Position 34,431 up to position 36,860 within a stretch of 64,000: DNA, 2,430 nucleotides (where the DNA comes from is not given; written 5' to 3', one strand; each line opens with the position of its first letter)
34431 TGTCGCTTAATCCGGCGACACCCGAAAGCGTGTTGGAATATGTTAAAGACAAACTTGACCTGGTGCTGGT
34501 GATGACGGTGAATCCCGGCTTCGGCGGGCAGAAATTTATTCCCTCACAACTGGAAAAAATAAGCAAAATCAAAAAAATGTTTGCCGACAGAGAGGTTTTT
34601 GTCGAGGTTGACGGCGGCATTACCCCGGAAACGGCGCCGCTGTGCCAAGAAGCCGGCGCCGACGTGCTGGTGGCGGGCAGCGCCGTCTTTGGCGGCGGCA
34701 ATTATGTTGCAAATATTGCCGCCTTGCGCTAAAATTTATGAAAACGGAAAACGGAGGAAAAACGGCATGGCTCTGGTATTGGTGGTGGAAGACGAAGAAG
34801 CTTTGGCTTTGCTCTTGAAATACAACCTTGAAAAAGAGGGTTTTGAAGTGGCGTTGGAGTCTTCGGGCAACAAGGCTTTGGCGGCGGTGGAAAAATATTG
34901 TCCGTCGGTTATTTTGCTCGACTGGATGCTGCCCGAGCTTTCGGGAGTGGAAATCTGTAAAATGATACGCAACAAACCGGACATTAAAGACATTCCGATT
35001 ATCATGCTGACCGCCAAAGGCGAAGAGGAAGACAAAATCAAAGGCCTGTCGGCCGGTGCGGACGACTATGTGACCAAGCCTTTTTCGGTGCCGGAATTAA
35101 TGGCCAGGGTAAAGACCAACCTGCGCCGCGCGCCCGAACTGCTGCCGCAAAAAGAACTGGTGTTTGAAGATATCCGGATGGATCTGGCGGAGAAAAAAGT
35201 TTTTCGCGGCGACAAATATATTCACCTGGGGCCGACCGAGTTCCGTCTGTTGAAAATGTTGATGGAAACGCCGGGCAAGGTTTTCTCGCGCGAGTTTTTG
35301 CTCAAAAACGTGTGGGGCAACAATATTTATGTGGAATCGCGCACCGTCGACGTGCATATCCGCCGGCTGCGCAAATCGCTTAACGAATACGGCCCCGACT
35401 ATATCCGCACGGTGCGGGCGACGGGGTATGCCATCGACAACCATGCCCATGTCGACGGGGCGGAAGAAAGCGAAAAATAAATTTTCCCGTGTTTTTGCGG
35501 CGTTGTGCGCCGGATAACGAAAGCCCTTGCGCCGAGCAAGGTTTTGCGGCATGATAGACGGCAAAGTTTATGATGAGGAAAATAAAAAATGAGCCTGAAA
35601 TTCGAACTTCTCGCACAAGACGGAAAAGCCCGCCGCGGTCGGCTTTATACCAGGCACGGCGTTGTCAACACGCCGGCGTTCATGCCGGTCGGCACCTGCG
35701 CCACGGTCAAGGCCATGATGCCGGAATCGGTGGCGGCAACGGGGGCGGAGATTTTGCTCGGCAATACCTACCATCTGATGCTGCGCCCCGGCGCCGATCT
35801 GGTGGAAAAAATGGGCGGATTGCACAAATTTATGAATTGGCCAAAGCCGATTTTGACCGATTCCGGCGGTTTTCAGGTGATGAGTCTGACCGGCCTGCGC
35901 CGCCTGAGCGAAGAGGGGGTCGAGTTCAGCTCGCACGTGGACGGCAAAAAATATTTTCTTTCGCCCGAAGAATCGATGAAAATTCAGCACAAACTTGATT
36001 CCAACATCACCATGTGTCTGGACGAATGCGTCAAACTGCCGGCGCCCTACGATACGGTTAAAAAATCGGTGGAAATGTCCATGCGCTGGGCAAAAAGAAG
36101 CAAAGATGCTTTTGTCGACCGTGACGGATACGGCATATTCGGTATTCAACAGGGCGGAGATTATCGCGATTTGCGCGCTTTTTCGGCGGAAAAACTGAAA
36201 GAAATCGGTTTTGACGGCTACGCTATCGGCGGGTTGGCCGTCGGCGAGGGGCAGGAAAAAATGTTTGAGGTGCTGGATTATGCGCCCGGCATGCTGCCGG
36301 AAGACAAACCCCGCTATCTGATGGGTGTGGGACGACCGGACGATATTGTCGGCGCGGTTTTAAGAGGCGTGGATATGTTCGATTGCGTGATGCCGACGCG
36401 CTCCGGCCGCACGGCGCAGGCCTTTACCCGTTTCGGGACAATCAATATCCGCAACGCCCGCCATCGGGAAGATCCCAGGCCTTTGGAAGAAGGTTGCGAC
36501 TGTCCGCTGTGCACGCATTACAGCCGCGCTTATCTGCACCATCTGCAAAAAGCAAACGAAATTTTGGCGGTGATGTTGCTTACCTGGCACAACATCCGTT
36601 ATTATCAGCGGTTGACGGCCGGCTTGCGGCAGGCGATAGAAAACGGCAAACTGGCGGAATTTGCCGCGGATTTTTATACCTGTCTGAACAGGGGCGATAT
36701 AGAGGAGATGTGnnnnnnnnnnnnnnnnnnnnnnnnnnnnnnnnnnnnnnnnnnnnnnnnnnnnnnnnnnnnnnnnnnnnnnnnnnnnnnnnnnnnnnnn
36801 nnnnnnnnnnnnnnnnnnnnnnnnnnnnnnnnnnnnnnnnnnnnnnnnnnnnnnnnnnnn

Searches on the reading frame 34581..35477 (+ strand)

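Call 47: search_protein_families(library=pfam, proteins=[window:34581-35477:+], max_evalue=0.00001)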
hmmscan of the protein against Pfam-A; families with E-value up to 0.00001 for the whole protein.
window:34581-35477:+ (299 aa): 2 families
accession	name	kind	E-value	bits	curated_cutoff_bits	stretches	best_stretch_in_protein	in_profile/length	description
PF00072.30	Response_reg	-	1.7e-29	102.7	30.2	1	66-178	1-111/111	Response regulator receiver domain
PF00486.34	Trans_reg_C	-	5.2e-27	94.2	26.2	1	213-284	3-76/77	Transcriptional regulatory protein, C terminal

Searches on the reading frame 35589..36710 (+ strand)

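Call 47: search_protein_families(library=pfam, proteins=[window:35589-36710:+], max_evalue=0.00001)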
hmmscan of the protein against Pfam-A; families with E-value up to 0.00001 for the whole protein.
window:35589-36710:+ (374 aa): 1 family
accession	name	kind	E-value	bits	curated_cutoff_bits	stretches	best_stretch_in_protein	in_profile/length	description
PF01702.25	TGT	-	4.3e-156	519.9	26.3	1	13-364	2-353/357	Queuine tRNA-ribosyltransferase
